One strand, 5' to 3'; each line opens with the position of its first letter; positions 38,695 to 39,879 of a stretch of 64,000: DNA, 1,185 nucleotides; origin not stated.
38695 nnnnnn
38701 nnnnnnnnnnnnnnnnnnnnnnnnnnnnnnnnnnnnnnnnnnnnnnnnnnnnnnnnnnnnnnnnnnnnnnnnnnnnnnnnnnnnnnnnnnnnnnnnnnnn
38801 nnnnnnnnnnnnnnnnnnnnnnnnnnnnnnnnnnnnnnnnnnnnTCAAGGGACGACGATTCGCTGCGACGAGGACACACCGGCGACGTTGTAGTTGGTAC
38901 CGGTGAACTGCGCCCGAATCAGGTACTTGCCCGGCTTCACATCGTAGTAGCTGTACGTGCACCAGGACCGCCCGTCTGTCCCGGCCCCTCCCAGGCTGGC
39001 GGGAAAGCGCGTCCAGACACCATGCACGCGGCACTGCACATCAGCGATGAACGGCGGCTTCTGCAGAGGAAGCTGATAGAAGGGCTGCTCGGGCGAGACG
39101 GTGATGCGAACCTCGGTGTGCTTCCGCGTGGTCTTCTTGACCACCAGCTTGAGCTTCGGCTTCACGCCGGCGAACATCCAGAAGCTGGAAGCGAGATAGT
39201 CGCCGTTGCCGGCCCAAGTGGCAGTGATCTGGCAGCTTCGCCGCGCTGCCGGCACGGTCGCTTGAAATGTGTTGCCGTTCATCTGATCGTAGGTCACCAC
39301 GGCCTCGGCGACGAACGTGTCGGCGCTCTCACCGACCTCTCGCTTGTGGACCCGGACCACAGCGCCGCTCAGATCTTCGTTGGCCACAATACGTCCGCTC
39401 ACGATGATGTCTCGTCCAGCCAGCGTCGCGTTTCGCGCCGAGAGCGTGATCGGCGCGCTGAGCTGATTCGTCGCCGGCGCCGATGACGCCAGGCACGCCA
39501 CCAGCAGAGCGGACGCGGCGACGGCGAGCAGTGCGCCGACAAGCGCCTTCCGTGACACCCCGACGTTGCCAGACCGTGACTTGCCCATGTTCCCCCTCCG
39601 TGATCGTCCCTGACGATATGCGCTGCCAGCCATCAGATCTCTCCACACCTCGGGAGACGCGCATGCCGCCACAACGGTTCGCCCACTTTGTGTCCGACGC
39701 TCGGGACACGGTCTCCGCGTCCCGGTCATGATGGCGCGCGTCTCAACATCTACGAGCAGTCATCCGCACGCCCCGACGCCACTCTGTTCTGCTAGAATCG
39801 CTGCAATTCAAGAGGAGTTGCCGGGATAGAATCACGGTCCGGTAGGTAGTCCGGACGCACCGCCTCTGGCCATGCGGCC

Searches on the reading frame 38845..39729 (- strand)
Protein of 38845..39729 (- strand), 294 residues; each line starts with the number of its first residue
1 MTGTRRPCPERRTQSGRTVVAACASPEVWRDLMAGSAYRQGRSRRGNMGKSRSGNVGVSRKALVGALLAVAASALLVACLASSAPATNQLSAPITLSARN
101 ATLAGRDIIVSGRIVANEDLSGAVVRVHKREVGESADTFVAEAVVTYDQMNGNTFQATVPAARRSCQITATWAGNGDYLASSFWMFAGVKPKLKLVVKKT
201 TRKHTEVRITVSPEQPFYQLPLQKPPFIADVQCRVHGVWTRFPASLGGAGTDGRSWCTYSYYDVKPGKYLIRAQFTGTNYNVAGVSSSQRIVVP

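Call 46: search_protein_families(library=pfam, proteins=[window:38845-39729:-], max_evalue=0.001)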
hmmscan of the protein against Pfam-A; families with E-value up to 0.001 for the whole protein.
window:38845-39729:- (294 aa): 0 families

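Call 58: search_protein_families(library=pfam, proteins=[window:38845-39729:-], max_evalue=1)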
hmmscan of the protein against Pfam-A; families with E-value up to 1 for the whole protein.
window:38845-39729:- (294 aa): 2 families
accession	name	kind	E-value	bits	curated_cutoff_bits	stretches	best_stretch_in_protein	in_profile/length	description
PF16640.11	Big_3_5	-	0.0054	17.7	35.5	1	251-292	45-86/88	Bacterial Ig-like domain (group 3)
PF13567.11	DUF4131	-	0.044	13.9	31.6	1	59-127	27-86/165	Domain of unknown function (DUF4131)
